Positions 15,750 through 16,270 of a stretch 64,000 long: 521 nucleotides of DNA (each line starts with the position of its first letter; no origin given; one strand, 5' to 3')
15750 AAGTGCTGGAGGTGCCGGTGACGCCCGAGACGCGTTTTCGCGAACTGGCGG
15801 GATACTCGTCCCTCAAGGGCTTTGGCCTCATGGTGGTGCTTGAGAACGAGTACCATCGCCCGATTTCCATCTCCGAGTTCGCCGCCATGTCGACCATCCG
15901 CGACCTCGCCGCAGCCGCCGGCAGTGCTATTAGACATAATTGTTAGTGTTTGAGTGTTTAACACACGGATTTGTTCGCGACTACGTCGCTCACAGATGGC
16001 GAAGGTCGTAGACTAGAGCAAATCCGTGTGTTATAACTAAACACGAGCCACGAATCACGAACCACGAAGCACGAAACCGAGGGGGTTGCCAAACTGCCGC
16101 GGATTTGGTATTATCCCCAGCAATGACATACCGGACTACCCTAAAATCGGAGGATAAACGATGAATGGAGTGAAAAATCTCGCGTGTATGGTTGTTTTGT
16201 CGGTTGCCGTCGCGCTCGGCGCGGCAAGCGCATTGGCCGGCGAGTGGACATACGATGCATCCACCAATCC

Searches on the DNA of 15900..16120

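Call 63: search_rna_families(source=window, start=15900, end=16120, threshold=evalue, max_evalue=1)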
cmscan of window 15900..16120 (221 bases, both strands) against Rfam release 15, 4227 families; matches with E-value up to 1: 2.
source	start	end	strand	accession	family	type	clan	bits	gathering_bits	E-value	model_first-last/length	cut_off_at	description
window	15911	15989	+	RF01866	ceN33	Gene; snRNA; snoRNA; CD-box;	-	18.2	75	0.12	1-118/118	no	C. elegans snoRNA ceN33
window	15958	16034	-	RF04120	MIR5998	Gene; miRNA;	-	16.3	180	0.24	1-173/173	no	MIR5998 microRNA precursor family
